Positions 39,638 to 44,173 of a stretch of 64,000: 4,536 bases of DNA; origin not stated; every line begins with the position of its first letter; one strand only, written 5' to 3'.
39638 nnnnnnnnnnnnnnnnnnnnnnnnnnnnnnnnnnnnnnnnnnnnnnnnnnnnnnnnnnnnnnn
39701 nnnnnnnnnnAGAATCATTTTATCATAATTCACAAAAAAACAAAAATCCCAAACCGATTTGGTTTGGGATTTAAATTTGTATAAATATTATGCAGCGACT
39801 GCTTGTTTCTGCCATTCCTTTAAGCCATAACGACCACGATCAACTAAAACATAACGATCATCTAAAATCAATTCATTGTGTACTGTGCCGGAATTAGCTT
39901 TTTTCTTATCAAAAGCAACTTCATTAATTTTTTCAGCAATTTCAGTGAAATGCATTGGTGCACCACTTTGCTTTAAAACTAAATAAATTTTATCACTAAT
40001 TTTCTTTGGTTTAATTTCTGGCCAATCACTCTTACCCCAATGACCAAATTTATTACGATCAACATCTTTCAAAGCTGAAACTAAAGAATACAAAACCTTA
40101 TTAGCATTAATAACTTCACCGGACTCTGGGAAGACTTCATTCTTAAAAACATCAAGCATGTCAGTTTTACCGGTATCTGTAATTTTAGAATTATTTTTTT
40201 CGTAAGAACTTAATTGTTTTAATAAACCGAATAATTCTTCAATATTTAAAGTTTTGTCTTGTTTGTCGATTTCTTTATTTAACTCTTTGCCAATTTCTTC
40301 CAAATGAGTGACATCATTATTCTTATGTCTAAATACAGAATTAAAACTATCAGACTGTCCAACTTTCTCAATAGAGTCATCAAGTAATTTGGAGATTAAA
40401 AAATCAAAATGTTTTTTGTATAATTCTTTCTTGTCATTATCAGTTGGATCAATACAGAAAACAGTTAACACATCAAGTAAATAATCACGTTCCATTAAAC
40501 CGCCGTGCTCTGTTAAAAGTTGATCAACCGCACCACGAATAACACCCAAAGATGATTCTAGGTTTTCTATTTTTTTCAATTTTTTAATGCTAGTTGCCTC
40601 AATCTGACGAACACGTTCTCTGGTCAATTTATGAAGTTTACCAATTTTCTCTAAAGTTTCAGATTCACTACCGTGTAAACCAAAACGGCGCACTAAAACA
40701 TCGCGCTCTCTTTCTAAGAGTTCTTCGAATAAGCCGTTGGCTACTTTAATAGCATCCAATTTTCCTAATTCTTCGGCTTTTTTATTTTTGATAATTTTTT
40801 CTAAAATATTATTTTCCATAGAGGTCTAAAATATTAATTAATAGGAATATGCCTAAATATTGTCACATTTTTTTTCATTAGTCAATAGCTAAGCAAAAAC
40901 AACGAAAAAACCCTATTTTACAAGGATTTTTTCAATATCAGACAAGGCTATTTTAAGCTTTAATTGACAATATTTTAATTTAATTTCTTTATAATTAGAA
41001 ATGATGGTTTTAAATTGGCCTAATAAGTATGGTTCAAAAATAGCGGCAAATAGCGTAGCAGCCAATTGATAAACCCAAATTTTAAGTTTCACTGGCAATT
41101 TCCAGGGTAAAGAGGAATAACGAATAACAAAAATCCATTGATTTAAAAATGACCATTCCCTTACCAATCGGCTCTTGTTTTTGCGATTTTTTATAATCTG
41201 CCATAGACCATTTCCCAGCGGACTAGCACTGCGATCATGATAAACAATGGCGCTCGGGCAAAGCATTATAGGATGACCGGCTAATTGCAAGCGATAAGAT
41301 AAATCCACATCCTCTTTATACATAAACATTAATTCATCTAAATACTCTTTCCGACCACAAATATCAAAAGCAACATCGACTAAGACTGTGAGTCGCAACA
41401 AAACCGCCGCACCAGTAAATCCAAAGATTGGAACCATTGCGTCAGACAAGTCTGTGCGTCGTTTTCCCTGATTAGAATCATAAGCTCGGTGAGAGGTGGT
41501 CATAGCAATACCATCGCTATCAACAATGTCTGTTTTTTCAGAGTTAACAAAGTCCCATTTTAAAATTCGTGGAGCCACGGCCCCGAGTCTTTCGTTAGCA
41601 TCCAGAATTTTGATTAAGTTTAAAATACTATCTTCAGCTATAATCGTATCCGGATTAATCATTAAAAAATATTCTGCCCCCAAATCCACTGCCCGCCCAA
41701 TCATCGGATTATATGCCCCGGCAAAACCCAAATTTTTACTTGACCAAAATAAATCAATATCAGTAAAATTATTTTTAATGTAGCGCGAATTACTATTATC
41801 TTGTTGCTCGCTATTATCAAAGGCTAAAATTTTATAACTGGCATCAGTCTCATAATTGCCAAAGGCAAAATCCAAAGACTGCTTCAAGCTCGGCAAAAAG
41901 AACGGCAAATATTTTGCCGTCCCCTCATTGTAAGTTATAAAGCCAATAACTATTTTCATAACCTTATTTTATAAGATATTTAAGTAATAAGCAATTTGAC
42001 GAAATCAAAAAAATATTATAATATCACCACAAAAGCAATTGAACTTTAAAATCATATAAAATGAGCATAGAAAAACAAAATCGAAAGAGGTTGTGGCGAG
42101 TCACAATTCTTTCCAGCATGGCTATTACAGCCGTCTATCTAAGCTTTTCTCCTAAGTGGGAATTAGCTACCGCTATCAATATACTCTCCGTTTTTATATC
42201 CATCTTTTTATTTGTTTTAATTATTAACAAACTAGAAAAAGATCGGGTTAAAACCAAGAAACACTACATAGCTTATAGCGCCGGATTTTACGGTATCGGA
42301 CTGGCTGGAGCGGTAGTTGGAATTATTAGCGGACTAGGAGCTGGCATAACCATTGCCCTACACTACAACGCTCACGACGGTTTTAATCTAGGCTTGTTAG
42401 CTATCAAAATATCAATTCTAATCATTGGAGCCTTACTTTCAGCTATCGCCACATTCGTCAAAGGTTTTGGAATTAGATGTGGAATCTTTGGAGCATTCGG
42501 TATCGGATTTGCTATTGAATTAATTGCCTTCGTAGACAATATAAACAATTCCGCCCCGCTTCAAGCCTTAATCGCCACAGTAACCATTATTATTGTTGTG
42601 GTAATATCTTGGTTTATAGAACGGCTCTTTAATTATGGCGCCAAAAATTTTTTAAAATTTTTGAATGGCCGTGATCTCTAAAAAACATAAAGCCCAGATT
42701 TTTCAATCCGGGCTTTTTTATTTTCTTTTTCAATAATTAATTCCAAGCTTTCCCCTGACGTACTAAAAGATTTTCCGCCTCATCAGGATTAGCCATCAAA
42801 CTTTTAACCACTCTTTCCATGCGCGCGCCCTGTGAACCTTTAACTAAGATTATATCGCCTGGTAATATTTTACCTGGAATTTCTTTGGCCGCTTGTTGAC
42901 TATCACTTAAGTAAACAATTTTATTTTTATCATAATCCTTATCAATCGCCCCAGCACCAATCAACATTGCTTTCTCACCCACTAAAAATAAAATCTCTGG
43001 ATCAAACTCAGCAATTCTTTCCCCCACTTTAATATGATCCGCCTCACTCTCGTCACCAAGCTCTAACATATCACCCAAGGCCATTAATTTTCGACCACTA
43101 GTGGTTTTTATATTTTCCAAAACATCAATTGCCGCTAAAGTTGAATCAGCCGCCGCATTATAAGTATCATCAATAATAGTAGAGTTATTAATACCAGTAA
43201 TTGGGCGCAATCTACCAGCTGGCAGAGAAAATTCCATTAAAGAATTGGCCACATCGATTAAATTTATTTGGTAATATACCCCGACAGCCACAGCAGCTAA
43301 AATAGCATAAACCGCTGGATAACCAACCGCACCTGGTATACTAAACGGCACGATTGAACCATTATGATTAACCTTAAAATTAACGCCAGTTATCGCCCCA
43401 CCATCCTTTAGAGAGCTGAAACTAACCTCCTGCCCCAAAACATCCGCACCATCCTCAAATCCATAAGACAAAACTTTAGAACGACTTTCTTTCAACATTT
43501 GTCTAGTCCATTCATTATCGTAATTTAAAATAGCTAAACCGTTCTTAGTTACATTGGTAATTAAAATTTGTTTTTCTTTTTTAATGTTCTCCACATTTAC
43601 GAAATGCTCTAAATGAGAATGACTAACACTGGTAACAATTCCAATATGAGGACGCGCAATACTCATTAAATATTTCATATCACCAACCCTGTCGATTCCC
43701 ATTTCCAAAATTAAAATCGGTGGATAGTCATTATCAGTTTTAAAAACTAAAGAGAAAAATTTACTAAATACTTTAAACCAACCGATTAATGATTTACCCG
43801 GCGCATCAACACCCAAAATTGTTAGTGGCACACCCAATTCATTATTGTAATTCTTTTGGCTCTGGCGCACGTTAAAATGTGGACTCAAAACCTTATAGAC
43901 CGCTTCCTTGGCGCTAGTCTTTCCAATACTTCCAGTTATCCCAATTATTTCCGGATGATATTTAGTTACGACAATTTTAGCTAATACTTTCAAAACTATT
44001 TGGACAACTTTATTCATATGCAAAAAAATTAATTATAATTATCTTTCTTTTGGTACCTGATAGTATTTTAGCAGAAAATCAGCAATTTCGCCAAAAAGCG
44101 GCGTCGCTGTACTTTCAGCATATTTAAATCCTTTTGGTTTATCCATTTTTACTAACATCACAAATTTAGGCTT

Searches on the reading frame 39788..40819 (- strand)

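Call 55: search_protein_families(library=pfam, proteins=[window:39788-40819:-], max_evalue=0.001)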
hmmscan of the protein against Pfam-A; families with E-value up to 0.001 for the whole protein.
window:39788-40819:- (343 aa): 2 families
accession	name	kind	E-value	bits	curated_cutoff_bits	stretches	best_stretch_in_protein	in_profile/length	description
PF04545.22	Sigma70_r4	-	5.5e-12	45.4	24.1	1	32-83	3-50/50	Sigma-70, region 4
PF05066.19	HARE-HTH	-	2.3e-06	28.4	25.9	1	278-336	7-71/71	HB1, ASXL, restriction endonuclease HTH domain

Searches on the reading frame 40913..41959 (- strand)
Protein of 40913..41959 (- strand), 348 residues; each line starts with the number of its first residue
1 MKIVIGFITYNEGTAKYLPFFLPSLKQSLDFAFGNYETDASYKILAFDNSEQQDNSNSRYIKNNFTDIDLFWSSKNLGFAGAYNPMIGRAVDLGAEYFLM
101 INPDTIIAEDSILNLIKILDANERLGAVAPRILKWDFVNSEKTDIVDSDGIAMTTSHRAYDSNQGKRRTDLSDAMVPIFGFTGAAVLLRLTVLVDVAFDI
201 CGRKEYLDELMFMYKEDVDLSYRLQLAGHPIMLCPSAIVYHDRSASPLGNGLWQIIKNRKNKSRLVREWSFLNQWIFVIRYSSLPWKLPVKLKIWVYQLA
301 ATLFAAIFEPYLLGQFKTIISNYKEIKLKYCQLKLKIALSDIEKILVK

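Call 55: search_protein_families(library=pfam, proteins=[window:40913-41959:-], max_evalue=0.001)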
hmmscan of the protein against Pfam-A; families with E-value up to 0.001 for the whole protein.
window:40913-41959:- (348 aa): 2 families
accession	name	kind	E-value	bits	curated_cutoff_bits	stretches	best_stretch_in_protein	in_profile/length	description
PF00535.33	Glycos_transf_2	-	1e-05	26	23.3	1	8-133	5-117/168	Glycosyl transferase family 2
PF13632.12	Glyco_trans_2_3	-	0.00026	21.3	27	1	170-300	64-184/198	Glycosyl transferase family group 2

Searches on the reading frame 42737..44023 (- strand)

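Call 84: search_protein_families(library=pfam, proteins=[window:42737-44023:-], max_evalue=0.001)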
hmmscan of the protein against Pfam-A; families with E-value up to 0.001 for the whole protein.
window:42737-44023:- (428 aa): 2 families
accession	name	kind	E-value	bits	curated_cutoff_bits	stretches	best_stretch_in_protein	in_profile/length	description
PF08245.18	Mur_ligase_M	-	3.9e-29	102.5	24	2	101-247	57-199/200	Mur ligase middle domain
PF02875.26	Mur_ligase_C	-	8.6e-15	56.1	28.4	1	270-397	1-126/127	Mur ligase, glutamate ligase domain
